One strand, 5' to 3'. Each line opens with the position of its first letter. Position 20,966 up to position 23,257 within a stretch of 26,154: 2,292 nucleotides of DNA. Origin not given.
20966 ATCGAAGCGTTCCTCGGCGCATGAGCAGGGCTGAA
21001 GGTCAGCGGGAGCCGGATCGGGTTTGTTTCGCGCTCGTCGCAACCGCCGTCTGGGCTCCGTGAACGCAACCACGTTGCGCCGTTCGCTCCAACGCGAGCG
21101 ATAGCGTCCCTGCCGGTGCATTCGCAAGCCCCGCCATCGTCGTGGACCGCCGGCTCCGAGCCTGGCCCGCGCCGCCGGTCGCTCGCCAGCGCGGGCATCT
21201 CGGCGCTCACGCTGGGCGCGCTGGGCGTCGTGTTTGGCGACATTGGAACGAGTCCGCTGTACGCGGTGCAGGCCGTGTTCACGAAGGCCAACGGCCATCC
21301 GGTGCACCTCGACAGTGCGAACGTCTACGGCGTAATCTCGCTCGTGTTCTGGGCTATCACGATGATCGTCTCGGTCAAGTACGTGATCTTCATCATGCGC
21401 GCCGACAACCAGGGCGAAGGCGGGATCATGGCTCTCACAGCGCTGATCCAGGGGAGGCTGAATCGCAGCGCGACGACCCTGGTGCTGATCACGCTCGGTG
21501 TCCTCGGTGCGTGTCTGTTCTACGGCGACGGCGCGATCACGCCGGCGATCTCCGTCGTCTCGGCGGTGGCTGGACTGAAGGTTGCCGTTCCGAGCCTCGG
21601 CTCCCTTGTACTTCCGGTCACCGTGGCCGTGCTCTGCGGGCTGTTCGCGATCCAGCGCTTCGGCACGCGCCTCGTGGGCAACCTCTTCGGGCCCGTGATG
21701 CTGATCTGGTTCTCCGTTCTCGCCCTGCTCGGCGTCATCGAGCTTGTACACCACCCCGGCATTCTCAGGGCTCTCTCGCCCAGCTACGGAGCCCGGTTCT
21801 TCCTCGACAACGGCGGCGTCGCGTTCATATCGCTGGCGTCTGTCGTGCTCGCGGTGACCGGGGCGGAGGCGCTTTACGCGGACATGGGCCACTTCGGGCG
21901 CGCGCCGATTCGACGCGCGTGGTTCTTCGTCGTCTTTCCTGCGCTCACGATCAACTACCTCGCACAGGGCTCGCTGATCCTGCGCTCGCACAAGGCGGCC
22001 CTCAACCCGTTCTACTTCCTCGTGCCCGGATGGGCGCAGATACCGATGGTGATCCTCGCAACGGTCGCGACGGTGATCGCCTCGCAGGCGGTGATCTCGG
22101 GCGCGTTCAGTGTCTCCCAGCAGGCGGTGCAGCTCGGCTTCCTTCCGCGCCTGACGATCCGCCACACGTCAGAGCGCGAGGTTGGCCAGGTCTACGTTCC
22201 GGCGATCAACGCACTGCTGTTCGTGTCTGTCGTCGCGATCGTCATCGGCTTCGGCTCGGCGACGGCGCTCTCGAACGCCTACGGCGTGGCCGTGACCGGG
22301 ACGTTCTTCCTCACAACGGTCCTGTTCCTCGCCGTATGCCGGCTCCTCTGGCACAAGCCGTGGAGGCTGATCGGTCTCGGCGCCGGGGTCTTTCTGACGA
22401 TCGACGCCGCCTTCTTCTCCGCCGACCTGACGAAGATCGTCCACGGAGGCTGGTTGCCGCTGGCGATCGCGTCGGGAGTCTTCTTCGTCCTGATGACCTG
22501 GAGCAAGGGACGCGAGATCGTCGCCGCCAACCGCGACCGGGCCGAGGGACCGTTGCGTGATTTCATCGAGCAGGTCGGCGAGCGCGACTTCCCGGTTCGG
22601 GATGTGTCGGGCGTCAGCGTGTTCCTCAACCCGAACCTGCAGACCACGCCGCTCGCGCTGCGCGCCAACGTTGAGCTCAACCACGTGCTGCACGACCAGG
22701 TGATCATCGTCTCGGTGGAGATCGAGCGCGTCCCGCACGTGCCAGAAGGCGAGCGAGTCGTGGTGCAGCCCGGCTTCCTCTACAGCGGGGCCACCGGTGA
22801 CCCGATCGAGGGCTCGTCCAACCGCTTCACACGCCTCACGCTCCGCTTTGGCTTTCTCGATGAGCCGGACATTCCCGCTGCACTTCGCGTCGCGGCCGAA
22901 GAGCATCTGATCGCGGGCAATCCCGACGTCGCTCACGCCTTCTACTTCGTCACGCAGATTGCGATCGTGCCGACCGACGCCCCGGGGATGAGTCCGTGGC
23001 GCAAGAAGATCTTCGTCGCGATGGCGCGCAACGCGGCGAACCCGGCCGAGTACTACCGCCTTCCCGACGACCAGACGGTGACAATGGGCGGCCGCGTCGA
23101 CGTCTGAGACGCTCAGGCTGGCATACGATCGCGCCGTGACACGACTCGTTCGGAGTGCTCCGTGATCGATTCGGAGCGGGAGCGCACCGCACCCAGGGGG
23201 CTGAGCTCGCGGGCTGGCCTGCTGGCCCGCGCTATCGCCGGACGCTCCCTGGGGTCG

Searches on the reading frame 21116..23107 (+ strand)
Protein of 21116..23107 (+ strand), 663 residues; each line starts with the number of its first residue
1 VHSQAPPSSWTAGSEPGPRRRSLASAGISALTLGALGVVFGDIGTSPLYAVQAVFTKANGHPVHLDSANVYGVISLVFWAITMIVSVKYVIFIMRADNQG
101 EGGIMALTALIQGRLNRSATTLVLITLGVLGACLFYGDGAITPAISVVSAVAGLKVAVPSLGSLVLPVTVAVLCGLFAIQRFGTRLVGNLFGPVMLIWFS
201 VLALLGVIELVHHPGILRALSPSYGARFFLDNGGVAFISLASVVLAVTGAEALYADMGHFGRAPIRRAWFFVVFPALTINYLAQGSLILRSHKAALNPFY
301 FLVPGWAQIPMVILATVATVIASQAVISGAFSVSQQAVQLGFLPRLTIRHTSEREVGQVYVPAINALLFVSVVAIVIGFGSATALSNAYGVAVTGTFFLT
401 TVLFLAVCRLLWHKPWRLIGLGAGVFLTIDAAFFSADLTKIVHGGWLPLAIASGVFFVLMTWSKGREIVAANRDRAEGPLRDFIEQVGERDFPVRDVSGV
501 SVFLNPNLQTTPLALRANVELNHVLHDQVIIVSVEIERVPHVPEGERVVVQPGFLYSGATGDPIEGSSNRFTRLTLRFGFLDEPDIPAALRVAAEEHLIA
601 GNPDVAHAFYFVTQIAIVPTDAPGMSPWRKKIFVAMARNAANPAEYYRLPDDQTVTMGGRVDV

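Call 91: search_protein_families(library=pfam, proteins=[window:21116-23107:+])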
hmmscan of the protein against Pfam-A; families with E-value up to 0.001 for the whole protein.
window:21116-23107:+ (663 aa): 2 families
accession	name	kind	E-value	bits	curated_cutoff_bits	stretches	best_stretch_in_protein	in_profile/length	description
PF02705.21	K_trans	-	2.1e-179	597.2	24.8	1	31-485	1-453/454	K+ potassium transporter integral membrane domain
PF22776.1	K_trans_C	-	7.6e-34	117.1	24.8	1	498-661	1-149/151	K+ potassium transporter C-terminal domain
